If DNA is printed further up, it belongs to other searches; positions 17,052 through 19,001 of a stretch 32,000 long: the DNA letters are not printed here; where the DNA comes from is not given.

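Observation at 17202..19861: Two operon-leading proteins (352 aa and ~535-549 aa) with no recognisable domain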

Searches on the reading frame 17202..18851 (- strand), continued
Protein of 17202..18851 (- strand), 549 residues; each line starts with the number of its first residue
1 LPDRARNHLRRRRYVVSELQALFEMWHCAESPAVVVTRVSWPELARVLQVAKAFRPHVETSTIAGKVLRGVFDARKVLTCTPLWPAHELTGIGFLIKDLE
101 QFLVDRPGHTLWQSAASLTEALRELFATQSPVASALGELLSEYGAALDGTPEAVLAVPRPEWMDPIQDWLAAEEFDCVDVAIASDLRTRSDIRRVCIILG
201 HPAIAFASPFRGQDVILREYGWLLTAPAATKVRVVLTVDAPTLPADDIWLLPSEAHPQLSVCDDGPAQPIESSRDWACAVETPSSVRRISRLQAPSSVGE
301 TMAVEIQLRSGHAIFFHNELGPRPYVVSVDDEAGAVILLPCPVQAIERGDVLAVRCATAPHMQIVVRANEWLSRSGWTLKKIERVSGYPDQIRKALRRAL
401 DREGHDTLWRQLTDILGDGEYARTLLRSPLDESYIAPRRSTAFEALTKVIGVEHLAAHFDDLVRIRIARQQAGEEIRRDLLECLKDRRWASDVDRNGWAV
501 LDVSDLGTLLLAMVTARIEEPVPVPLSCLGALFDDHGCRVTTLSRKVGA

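Call 49: search_dna_similar(query=P0188, collection=plasmids, mode=protein, max_rows=40, max_evalue=0.001)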
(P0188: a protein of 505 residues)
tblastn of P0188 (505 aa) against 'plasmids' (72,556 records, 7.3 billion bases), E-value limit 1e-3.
Records with a match: 3; places in all: 3; records where one place covers at least 80% of the query: 3.
Best place of each record, by identity: <60% 3.
By first word of the organism name: Nostoc 2; Bacillus 1.
By predicted mobility (MOB-suite, as given by PLSDB): non-mobilizable 2; mobilizable 1.
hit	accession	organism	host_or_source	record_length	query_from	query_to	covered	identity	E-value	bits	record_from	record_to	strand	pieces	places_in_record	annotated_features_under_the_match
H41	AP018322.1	Nostoc sp. HK-01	-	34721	1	505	100%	32.2%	2e-76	268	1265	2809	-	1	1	hypothetical protein (x2)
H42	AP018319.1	Nostoc sp. HK-01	-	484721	12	505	98%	29.9%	8e-69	246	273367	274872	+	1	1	hypothetical protein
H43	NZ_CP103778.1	Bacillus toyonensis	cell culture,Commercial plant nursery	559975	86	490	80%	24.9%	3e-15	87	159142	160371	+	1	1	hypothetical protein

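Call 50: get_annotated_region(hit=H42, flank=9000)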
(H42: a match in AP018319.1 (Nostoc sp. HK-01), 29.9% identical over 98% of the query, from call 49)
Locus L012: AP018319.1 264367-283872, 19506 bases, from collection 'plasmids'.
description: Nostoc sp. HK-01 plasmid plasmid1 DNA, complete genome
organism: Nostoc sp. HK-01 (NCBI taxid 196308)
taxonomy: Bacteria; Cyanobacteriota; Cyanophyceae; Nostocales; Nostocaceae; Nostoc; Nostoc sp. HK-01
host: -; source: -; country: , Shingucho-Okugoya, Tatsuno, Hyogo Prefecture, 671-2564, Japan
typing (MOB-suite, as given by PLSDB): mobilizable; relaxase MOBV
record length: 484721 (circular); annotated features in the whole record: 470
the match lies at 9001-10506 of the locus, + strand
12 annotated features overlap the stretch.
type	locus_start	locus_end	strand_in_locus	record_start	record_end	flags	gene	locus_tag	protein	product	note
CDS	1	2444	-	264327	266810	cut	-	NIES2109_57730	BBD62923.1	tetratricopeptide domain-containing protein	-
CDS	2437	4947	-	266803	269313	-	-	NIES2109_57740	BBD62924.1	filamentous hemagglutinin-like protein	-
CDS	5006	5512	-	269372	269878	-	-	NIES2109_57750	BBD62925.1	GCN5-related N-acetyltransferase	-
CDS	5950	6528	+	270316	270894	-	-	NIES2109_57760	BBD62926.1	hypothetical protein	-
CDS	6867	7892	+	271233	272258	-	-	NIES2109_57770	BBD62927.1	hypothetical protein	-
CDS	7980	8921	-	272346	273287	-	-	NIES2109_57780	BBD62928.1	transposase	-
CDS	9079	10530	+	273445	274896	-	-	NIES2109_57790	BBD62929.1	hypothetical protein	-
CDS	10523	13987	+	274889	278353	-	-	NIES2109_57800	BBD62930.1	helicase domain protein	-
CDS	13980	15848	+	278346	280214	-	-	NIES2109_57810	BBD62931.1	hypothetical protein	-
CDS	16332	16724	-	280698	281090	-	-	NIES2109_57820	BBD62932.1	hypothetical protein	-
CDS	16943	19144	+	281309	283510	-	-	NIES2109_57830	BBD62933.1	pentapeptide repeat protein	-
CDS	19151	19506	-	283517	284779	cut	-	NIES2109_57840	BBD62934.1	hypothetical protein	-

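Call 51: get_annotated_region(hit=H41, flank=9000)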
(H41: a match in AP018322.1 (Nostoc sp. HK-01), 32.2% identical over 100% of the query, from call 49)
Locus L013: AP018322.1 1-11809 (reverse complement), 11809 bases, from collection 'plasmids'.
description: Nostoc sp. HK-01 plasmid plasmid4 DNA, complete genome
organism: Nostoc sp. HK-01 (NCBI taxid 196308)
taxonomy: Bacteria; Cyanobacteriota; Cyanophyceae; Nostocales; Nostocaceae; Nostoc; Nostoc sp. HK-01
host: -; source: -; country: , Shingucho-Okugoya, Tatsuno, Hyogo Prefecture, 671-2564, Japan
typing (MOB-suite, as given by PLSDB): non-mobilizable
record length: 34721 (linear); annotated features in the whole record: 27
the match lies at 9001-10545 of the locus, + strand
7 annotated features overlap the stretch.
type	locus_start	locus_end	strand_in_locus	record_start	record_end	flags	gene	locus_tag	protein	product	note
CDS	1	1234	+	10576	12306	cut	-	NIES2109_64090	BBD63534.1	hypothetical protein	-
CDS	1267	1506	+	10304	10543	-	-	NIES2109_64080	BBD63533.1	hypothetical protein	-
CDS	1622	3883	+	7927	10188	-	-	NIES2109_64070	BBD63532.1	RNA-dependent DNA polymerase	-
CDS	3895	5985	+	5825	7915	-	-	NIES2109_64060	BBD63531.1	hypothetical protein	-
CDS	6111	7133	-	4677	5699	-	-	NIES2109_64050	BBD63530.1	integrase-recombinase protein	-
CDS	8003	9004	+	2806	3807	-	-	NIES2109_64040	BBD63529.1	hypothetical protein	-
CDS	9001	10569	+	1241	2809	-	-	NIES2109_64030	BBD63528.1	hypothetical protein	-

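Call 56: search_protein_families(library=ncbifam, proteins=[L013:8003-9004:+, L012:6867-7892:+, L013:9001-10569:+, L012:9079-10530:+], max_evalue=10)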
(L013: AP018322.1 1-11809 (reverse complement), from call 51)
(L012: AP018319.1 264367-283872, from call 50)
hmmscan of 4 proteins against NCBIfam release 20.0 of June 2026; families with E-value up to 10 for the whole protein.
L013:8003-9004:+ (333 aa): 0 families

L012:6867-7892:+ (341 aa): 0 families

L013:9001-10569:+ (522 aa): 1 family
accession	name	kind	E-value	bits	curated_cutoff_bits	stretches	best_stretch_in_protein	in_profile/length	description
NF038316.1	DrmE_fam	subfamily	3e-19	68.8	80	1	137-476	453-802/838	DrmE family protein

L012:9079-10530:+ (483 aa): 1 family
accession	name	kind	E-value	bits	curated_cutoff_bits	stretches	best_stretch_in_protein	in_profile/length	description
NF038316.1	DrmE_fam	subfamily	3.6e-18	65.2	80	1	47-437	393-802/838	DrmE family protein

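Call 69: search_protein_families(library=ncbifam, proteins=[L012:10523-13987:+], max_evalue=0.01)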
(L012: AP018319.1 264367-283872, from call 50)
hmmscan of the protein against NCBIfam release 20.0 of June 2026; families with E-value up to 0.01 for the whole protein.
L012:10523-13987:+ (1154 aa): 9 families
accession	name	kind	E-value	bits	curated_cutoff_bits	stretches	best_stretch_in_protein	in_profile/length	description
NF038325.1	DISARM_DrmAS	equivalog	1.7e-268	894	950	2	54-702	21-682/1165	DISARM system helicase DrmA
NF038326.1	DISARM_DrmAL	exception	5.7e-187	623.7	999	4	711-1094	887-1272/1329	DISARM system helicase DrmA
TIGR02621.3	cas3_GSU0051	exception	0.00016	20.6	400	0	898-986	302-387/854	type I-G CRISPR-associated helicase/endonuclease Cas3g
NF008167.0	PRK10917.2-1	equivalog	0.00043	18.5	995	1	927-982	585-641/744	ATP-dependent DNA helicase RecG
TIGR00643.1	recG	equivalog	0.00049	18.9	659.4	1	926-974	506-555/629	ATP-dependent DNA helicase RecG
NF041067.1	DpdJ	equivalog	0.001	16.8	800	0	929-998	573-640/1482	protein DpdJ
NF008163.0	PRK10917.1-1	equivalog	0.0029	16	796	1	926-972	540-587/692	ATP-dependent DNA helicase RecG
NF008166.0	PRK10917.1-4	equivalog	0.0029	15.7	864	1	926-972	553-600/705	ATP-dependent DNA helicase RecG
NF008165.0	PRK10917.1-3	equivalog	0.008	14.7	711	0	926-971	533-579/692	ATP-dependent DNA helicase RecG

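Call 70: search_protein_families(library=pfam, proteins=[L013:8003-9004:+, L012:6867-7892:+, L013:9001-10569:+], max_evalue=10)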
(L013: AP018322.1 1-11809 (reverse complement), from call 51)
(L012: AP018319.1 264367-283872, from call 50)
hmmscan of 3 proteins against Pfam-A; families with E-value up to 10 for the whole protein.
L013:8003-9004:+ (333 aa): 1 family
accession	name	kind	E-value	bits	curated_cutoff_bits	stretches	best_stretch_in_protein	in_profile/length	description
PF19033.6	Intu_longin_3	-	0.13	12.9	27.1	1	166-199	43-73/98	Intu longin-like domain 3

L012:6867-7892:+ (341 aa): 0 families

L013:9001-10569:+ (522 aa): 2 families
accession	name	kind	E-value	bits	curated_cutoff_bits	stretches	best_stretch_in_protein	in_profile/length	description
PF24957.1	DrmE_C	-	1.1e-08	35.5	27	1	306-462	19-179/181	DISARM protein DrmE, C-terminal domain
PF18257.6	DsbG_N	-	0.06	13.8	25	1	307-369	10-73/90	Disulfide isomerase DsbG N-terminal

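Call 71: search_solved_structures(query=A5, max_evalue=1)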
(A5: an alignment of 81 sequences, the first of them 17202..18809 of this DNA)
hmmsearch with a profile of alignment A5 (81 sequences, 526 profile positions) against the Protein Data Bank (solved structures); distinct sequences matched with E-value up to 1: 4.
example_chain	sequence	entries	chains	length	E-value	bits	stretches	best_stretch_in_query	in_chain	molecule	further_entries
7bqq_A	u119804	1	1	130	0.14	14.2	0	400-437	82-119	Gogy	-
1pzq_A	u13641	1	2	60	0.2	13.7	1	95-145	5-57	Erythronolide synthase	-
3neu_A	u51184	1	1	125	0.31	13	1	333-409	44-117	Lin1836 protein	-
6kty_A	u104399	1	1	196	0.92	11.5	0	292-347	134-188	Flagellar hook-associated protein 2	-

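Call 75: search_dna_similar(query=L013:9001-10569:+, collection=plasmids, mode=protein, max_rows=40, max_evalue=5)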
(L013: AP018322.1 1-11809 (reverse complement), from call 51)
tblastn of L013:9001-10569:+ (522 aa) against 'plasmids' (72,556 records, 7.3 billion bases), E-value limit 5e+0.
Records with a match: 5; places in all: 5; records where one place covers at least 80% of the query: 3.
Best place of each record, by identity: >=99% 1; 80-90% 1; <60% 3.
By first word of the organism name: Nostoc 2; Bacillus 2; Priestia 1.
By predicted mobility (MOB-suite, as given by PLSDB): non-mobilizable 3; mobilizable 1; conjugative 1.
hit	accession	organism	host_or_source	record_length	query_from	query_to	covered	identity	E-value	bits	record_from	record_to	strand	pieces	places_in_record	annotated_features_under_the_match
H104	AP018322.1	Nostoc sp. HK-01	-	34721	1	522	100%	100.0%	0e+0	1080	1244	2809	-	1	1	hypothetical protein (x2)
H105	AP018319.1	Nostoc sp. HK-01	-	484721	5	522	99%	84.9%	0e+0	907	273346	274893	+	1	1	hypothetical protein | helicase domain protein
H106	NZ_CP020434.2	Bacillus sp. FDAARGOS_235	Homo sapiens,blood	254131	11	516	97%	21.8%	3e-12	77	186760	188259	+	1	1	hypothetical protein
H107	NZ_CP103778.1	Bacillus toyonensis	cell culture,Commercial plant nursery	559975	171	509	65%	22.4%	2e-10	71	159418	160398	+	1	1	hypothetical protein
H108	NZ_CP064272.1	Priestia megaterium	cell culture,Zoo anteater area soil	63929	272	463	37%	29.7%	8e-11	73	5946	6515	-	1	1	hypothetical protein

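Call 105: fold_search(model_id=the predicted structure, library=viral)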
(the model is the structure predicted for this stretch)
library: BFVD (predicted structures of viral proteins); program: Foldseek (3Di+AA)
matches with E <= 10: 551; with E <= 0.001: 0
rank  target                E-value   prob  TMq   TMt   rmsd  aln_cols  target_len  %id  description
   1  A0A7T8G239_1          5.3e-03  0.16  0.11  0.07  35.8       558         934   11  Nonstructural polyprotein [Soybean thrips dicistrovirus 2]
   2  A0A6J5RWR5            7.2e-03  0.21  0.13  0.11  21.1       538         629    9  Prim_Pol domain containing protein [uncultured Caudovirales phage]
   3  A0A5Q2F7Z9            1.1e-02  0.98  0.14  0.15  16.4       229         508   10  DNA helicase [Lactococcus phage P596]
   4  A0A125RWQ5            1.4e-02  0.14  0.14  0.06  27.6       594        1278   10  Non-structural polyprotein [Bastrovirus 1]
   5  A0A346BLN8            2.2e-02  0.30  0.08  0.07  24.6       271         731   11  Polyprotein (Fragment) [Chicken calicivirus]
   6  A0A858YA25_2          2.6e-02  0.66  0.15  0.09  18.6       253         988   12  RdRp [Botrytis cinerea alpha-like virus 1]
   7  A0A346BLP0            2.7e-02  0.33  0.08  0.06  24.5       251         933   11  Polyprotein (Fragment) [Chicken calicivirus]
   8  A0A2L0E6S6            3.9e-02  0.21  0.08  0.08  18.0       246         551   10  SF3 helicase domain-containing protein (Fragment) [Blacklegged tick picorna-like virus 2]
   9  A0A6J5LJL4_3          3.9e-02  0.21  0.12  0.07  16.0       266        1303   11  LT_GEWL domain containing protein [uncultured Caudovirales phage]
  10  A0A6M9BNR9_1          4.4e-02  0.07  0.10  0.07  28.2       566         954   11  RNA-directed RNA polymerase (Fragment) [Lactuca sativa picorna-like virus]
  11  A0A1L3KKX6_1          4.6e-02  0.08  0.08  0.05  28.1       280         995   11  (no name in the UniProt tables at hand)
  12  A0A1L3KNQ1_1          4.9e-02  0.33  0.11  0.05  19.4       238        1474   11  (no name in the UniProt tables at hand)
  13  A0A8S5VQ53            5.1e-02  0.33  0.14  0.08  20.2       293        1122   11  (no name in the UniProt tables at hand)
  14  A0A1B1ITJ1            5.1e-02  0.20  0.16  0.17  17.8       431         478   10  (no name in the UniProt tables at hand)
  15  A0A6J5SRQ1            5.4e-02  0.84  0.18  0.19   9.5       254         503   10  HepA Superfamily II DNA/RNA helicases, SNF2 family [uncultured Caudovirales phage]
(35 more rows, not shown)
